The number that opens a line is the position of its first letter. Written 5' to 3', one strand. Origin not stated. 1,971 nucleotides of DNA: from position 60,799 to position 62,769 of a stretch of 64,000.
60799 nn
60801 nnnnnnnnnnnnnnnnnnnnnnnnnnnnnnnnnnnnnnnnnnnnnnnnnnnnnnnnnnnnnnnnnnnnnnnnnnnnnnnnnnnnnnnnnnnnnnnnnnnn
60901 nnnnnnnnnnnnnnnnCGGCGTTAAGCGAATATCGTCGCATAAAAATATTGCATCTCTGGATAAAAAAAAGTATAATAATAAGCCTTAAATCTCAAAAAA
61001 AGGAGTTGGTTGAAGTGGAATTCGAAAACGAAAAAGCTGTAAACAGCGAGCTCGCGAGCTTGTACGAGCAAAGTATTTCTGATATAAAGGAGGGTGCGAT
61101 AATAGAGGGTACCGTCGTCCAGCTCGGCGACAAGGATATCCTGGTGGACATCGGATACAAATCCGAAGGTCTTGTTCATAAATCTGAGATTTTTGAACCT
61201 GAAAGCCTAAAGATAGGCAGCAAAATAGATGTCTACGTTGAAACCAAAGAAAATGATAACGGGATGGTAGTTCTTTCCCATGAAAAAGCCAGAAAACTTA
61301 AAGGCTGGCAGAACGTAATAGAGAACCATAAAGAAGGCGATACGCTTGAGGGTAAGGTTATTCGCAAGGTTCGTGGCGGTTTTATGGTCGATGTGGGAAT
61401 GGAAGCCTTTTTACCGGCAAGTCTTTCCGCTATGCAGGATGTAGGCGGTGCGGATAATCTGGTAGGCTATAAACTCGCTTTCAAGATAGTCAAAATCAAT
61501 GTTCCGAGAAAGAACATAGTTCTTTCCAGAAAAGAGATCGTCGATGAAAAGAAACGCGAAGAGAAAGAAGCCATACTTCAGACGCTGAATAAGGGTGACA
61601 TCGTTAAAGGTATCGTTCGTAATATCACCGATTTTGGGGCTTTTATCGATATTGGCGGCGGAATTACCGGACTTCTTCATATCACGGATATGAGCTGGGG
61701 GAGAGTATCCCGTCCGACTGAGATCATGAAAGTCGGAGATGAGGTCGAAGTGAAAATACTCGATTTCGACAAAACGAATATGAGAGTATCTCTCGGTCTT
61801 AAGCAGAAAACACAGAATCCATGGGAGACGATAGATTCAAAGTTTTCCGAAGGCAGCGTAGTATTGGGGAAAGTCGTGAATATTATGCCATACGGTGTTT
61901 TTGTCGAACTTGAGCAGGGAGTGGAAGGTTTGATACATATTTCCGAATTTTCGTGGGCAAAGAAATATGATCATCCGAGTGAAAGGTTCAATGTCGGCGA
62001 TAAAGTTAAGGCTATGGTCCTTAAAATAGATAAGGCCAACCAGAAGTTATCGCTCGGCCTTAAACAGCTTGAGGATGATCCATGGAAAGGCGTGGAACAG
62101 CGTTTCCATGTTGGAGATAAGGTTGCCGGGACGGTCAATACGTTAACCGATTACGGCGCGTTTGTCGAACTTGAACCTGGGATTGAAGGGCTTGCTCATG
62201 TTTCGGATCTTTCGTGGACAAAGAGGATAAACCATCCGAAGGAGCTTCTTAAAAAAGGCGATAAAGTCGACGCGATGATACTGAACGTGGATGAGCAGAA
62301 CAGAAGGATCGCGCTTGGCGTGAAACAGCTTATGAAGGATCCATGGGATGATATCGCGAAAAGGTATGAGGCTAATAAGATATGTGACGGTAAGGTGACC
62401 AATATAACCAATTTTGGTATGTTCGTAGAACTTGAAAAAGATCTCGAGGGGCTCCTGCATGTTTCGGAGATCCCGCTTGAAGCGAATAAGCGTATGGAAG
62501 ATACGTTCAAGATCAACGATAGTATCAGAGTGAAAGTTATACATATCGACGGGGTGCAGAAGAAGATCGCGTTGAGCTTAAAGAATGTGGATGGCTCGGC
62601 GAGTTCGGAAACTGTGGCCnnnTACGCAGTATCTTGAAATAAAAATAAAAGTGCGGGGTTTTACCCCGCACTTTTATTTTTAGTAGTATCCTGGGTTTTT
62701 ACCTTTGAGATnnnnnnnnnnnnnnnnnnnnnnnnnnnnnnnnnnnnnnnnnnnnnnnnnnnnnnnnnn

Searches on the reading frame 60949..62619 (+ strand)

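Call 25: search_protein_families(library=pfam, proteins=[window:60949-62619:+], max_evalue=0.00001)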
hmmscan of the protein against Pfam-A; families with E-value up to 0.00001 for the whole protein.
window:60949-62619:+ (557 aa): 5 families
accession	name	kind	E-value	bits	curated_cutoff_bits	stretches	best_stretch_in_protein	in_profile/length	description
PF00575.29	S1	-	2.2e-101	332.8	22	6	213-285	2-74/74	S1 RNA binding domain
PF23459.1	S1_RRP5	-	5.6e-31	107.4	27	2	301-369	3-70/72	RRP5 S1 domain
PF21710.3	Spt6_S1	-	6.7e-21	74.8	27.5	1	297-372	12-87/91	Spt6, S1/OB domain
PF13509.12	S1_2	-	4.8e-11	43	21.8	0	49-97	2-48/61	S1 domain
PF17092.11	PCB_OB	-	3.6e-09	37.8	27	0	199-272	17-99/111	Penicillin-binding protein OB-like domain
